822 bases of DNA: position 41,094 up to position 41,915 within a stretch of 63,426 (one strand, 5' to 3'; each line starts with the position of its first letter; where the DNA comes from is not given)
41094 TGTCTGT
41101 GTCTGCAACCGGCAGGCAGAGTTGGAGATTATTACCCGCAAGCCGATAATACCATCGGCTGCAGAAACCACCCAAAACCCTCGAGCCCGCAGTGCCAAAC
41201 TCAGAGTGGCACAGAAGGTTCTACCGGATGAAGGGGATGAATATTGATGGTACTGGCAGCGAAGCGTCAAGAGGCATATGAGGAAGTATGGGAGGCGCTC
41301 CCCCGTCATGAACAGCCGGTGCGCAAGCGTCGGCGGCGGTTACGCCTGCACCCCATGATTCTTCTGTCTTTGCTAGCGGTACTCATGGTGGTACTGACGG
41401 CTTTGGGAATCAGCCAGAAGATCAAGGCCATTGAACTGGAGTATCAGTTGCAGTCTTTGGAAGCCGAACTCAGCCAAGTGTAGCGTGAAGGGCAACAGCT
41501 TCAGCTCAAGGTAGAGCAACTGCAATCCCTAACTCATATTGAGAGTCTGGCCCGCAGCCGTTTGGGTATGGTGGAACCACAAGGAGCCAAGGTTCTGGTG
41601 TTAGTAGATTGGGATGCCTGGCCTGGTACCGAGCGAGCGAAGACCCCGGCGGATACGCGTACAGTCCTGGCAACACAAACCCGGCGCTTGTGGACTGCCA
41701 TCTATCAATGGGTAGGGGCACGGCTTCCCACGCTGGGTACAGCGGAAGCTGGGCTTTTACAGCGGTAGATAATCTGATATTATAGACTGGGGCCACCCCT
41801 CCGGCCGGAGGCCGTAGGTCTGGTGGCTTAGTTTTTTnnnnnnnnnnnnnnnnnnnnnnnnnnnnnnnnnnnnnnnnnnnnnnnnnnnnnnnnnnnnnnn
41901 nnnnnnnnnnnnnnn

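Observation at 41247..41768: In-frame amber codon splits ftsL, with the conserved C-terminal region intact in the same frame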

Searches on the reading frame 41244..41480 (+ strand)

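Call 6: search_protein_families(library=pfam, proteins=[window:41244-41480:+], max_evalue=1)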
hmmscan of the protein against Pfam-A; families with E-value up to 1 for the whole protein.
window:41244-41480:+ (79 aa): 3 families
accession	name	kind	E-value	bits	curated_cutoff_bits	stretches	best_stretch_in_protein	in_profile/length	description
PF20176.3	DUF6541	-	0.048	12.4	29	1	12-71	449-509/646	Family of unknown function (DUF6541)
PF06532.16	NrsF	-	0.074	13.3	26.8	1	21-60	3-42/204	Negative regulator of sigma F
PF09889.16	DUF2116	-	0.14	12.6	26.8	1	26-54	28-56/59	Probable treble clef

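Call 7: search_protein_families(library=ncbifam, proteins=[window:41244-41480:+], max_evalue=1)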
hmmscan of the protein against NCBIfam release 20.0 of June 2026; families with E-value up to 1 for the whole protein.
window:41244-41480:+ (79 aa): 3 families
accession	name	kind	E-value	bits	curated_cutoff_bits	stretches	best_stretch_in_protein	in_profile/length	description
NF010235.0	PRK13682.2-6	equivalog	0.03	14.6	83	1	40-63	37-60/61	hypothetical protein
NF052375.1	antisigma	equivalog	0.044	13.8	100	1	9-61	64-109/217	anti-sigma factor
NF038083.1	CU044_5270_fam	subfamily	0.16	11.7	100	1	8-54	9-49/284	CU044_5270 family protein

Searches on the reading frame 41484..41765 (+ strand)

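Call 6: search_protein_families(library=pfam, proteins=[window:41484-41765:+], max_evalue=1)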
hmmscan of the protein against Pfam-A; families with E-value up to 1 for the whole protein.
window:41484-41765:+ (94 aa): 2 families
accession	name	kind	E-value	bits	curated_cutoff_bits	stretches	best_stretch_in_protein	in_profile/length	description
PF04977.20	DivIC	-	0.00048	20.3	28.9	1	2-32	39-70/80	Septum formation initiator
PF04999.18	FtsL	-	0.13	12.7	22.9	1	4-40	59-95/97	Cell division protein FtsL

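Call 7: search_protein_families(library=ncbifam, proteins=[window:41484-41765:+], max_evalue=1)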
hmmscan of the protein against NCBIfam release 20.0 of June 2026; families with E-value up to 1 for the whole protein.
window:41484-41765:+ (94 aa): 2 families
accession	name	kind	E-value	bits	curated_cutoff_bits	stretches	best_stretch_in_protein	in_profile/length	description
NF053549.1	FtsL_Actino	equivalog_domain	0.01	15.7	55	1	2-40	45-82/83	cell division protein FtsL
TIGR02209.1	ftsL_broad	equivalog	0.013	15.4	42.45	1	3-39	47-83/85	cell division protein FtsL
